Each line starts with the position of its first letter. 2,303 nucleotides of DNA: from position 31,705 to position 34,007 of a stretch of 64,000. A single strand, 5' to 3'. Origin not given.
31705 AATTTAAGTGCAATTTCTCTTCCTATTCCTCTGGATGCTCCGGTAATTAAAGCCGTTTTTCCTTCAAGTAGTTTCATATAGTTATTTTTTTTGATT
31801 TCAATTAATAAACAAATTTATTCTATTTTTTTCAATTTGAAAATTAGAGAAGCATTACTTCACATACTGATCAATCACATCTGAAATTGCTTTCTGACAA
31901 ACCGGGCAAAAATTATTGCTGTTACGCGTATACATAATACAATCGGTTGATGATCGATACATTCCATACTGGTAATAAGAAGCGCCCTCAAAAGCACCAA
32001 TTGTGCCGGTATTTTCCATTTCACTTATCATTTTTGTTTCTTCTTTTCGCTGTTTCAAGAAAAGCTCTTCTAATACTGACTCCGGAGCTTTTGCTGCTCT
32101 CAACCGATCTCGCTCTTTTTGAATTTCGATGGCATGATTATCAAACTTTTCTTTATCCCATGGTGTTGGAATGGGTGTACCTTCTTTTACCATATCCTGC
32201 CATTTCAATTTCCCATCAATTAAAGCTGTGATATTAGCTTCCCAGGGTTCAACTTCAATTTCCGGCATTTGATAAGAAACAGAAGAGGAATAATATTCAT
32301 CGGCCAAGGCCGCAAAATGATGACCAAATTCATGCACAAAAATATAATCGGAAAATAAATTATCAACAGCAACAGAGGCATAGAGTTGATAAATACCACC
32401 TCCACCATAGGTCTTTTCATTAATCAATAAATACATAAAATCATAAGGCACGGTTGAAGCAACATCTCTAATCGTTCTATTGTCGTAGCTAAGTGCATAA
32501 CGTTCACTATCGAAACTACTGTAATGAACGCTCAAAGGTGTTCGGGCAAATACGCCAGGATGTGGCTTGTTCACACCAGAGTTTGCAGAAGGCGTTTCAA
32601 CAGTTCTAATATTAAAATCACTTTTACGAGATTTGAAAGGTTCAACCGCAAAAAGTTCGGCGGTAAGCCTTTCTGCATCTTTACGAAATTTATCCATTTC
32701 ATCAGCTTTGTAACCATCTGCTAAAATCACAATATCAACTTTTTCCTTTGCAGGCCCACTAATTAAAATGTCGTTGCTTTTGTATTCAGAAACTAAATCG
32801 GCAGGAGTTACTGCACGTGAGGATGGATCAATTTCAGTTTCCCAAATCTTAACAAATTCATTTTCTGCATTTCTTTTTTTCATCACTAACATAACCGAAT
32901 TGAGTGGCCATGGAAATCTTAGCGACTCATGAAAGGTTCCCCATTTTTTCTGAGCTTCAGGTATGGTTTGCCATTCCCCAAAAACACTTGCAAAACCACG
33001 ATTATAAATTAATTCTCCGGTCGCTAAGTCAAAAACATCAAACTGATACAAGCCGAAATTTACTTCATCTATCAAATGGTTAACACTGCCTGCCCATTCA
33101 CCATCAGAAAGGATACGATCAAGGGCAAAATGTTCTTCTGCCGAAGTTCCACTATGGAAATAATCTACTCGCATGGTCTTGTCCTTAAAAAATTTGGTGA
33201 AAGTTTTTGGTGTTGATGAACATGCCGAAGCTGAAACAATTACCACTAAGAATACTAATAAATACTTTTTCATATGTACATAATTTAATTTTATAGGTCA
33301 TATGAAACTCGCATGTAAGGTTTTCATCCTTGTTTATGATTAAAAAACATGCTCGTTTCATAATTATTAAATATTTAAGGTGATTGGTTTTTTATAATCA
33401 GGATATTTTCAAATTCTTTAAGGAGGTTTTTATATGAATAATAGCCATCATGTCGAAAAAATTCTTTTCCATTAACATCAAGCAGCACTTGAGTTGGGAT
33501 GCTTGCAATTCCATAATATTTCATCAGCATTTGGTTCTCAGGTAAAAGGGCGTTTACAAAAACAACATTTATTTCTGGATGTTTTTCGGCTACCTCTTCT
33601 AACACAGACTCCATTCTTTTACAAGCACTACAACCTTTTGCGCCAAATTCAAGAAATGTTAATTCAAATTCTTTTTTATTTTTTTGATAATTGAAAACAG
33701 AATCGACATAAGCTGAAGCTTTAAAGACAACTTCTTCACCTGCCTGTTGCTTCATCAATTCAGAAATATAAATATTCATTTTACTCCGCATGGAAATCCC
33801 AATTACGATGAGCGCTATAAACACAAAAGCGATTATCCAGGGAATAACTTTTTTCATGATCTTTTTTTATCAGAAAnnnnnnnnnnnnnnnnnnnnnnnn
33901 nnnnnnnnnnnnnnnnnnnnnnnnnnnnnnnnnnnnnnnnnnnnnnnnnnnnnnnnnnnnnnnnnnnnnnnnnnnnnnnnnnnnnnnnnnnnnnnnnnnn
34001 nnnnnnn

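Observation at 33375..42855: ArsR-headed envelope thiol-relay + ArsP-type permease + dedicated porin cluster running into selU-selD: candidate chalcogen/metalloid handling system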

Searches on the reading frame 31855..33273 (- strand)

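Call 5: search_protein_families(library=ncbifam, proteins=[window:31855-33273:-], max_evalue=0.001)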
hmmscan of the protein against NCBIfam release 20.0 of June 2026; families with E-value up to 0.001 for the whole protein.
window:31855-33273:- (472 aa): 0 families

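Call 6: search_protein_families(library=pfam, proteins=[window:31855-33273:-], max_evalue=0.001)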
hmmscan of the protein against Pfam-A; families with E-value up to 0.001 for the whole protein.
window:31855-33273:- (472 aa): 2 families
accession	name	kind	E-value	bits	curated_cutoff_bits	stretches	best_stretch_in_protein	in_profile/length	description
PF09471.16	Peptidase_M64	-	1.3e-112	376.3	26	1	170-467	4-302/302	IgA Peptidase M64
PF16217.10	M64_N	-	7e-37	126.1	27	1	25-144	2-121/122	Peptidase M64 N-terminus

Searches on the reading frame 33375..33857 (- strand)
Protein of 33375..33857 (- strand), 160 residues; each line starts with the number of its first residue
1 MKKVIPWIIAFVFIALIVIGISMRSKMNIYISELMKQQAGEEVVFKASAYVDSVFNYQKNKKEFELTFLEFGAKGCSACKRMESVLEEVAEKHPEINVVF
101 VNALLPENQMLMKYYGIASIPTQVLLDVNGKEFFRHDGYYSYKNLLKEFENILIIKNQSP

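Call 5: search_protein_families(library=ncbifam, proteins=[window:33375-33857:-], max_evalue=0.001)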
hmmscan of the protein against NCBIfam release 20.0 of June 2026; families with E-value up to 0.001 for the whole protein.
window:33375-33857:- (160 aa): 9 families
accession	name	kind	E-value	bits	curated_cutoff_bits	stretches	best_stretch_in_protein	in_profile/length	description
TIGR01068.1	thioredoxin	equivalog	3.4e-09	36.8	96.8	1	65-150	15-98/101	thioredoxin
TIGR02187.2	PDO_seleno_TRX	equivalog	1.9e-05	24.1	185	1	62-131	17-83/209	protein disulfide oxidoreductase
TIGR01126.1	pdi_dom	equivalog_domain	2.6e-05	24.4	107.2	1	63-147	13-99/105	protein disulfide-isomerase domain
NF045694.1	seleno_TsoB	exception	3.7e-05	22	805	1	30-133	446-550/572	rhodanese/DsbD fusion-like selenoprotein TsoB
NF001419.0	PRK00293.1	subfamily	0.00011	20.9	330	1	8-135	421-555/574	protein-disulfide reductase DsbD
NF006898.0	PRK09381.1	equivalog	0.00013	22.3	138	1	65-149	22-103/109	thioredoxin TrxA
NF008229.0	PRK10996.1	equivalog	0.00016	21.4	125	1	66-130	54-116/141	thioredoxin TrxC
NF043050.1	DisulfRedDsbH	equivalog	0.00051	20.2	190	0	32-136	30-145/166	disulfide reductase DsbH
TIGR01130.1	ER_PDI_fam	subfamily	0.00081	19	344.25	1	60-142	365-441/476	protein disulfide-isomerase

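Call 6: search_protein_families(library=pfam, proteins=[window:33375-33857:-], max_evalue=0.001)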
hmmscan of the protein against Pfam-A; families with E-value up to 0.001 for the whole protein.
window:33375-33857:- (160 aa): 5 families
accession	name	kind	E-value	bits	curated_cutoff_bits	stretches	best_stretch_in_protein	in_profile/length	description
PF00085.26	Thioredoxin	-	1.7e-09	38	23.5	1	62-146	16-98/103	Thioredoxin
PF13098.12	Thioredoxin_2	-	2.4e-08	34.7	27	1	67-147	8-102/104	Thioredoxin-like domain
PF13905.12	Thioredoxin_8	-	3e-06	27.9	27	0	66-103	3-43/94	Thioredoxin-like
PF14595.12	Thioredoxin_9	-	0.00076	19.8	25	1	59-134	36-112/129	Thioredoxin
PF13192.12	Thioredoxin_3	-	0.00095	19.6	24.8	0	74-131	8-58/76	Thioredoxin domain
